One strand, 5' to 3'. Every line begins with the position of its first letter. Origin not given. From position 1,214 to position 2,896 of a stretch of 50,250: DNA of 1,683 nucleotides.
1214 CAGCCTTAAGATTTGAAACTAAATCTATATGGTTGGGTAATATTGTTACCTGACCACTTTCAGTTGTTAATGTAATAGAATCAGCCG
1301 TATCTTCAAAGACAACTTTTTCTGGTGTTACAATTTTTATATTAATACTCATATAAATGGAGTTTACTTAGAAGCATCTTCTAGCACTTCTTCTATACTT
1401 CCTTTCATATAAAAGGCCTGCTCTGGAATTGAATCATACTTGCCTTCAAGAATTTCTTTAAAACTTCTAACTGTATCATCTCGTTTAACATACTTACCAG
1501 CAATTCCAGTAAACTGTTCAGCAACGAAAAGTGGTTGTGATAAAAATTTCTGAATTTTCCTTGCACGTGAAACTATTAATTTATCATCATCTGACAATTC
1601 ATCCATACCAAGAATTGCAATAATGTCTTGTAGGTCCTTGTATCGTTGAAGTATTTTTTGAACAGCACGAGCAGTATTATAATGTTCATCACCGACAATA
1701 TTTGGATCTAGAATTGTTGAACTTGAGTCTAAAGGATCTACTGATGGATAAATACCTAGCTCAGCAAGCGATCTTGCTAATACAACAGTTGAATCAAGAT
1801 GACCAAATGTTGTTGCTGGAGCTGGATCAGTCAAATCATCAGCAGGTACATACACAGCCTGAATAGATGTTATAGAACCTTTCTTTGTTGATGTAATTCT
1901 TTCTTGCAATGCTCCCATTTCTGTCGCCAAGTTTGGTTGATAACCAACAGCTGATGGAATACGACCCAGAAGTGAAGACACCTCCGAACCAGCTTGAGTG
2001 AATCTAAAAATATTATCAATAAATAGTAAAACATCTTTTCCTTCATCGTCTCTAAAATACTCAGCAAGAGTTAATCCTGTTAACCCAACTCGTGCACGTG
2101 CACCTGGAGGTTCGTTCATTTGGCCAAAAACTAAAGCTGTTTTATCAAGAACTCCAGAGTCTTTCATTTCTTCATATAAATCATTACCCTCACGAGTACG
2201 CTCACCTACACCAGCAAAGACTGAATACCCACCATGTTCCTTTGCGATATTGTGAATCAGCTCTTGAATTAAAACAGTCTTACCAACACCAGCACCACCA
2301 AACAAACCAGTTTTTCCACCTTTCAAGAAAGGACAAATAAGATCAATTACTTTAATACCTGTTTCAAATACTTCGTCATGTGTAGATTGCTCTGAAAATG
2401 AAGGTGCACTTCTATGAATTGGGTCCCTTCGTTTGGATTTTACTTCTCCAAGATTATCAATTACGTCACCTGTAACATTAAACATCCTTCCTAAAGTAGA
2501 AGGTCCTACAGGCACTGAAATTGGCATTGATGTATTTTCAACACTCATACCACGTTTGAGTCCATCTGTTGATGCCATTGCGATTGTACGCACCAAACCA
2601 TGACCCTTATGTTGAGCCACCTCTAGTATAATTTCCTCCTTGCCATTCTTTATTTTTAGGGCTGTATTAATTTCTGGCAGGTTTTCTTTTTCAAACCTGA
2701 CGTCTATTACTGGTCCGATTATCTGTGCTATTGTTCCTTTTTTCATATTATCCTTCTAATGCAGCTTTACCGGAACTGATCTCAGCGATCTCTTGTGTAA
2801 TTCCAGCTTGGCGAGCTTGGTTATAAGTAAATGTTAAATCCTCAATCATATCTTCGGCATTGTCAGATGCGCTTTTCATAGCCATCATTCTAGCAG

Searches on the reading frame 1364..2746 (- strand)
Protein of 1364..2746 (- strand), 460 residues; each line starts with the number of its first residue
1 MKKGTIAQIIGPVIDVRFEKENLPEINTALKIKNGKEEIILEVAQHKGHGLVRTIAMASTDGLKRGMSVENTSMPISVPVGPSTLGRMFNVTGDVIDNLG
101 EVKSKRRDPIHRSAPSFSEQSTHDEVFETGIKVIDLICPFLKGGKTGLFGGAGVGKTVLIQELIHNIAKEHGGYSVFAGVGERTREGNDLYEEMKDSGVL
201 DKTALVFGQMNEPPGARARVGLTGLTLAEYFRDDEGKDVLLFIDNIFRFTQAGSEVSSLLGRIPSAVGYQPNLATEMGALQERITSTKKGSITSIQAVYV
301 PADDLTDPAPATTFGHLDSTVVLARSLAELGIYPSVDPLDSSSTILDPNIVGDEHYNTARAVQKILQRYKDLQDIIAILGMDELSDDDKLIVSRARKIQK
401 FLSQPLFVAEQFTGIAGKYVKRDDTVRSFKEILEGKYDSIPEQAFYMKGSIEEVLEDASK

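Call 66: list_cluster_members(proteins=[window:1364-2746:-, window:3668-5185:-, window:14339-15076:-, window:16609-17241:+, L001:17078-18463:+, L001:14617-16125:+, P0003, L001:8840-9733:-])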
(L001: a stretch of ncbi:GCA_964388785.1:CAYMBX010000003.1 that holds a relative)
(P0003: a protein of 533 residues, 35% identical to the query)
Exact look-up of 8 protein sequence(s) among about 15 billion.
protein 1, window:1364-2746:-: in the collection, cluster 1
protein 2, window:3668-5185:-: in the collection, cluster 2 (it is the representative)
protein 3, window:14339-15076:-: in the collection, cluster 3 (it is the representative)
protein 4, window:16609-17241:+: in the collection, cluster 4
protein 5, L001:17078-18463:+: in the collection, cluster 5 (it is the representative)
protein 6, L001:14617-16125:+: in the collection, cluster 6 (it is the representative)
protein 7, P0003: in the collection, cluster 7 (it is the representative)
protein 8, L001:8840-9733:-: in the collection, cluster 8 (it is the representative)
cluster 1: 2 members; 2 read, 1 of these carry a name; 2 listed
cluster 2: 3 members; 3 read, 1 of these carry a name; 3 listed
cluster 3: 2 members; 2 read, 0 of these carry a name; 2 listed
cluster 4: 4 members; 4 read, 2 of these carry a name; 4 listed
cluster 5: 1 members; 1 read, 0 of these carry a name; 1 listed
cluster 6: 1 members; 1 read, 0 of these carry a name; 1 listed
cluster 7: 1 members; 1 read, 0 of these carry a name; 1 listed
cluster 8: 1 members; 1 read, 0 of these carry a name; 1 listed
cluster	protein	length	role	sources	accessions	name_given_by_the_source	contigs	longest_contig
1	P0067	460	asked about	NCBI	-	-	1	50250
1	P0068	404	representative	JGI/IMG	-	F-type H+-transporting ATPase subunit beta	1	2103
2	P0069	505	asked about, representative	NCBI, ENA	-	-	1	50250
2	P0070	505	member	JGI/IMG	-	F-type H+-transporting ATPase subunit alpha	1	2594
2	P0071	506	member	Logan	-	-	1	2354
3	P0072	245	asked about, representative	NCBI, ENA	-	-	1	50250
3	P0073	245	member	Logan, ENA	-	-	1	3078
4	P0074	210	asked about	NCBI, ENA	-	-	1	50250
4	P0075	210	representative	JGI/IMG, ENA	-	Fe-Mn family superoxide dismutase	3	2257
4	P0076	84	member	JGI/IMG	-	Fe-Mn family superoxide dismutase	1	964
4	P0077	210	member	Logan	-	-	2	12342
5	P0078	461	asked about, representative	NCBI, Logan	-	-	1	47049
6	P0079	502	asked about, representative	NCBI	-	-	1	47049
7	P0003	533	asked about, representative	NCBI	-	-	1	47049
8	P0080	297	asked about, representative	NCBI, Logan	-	-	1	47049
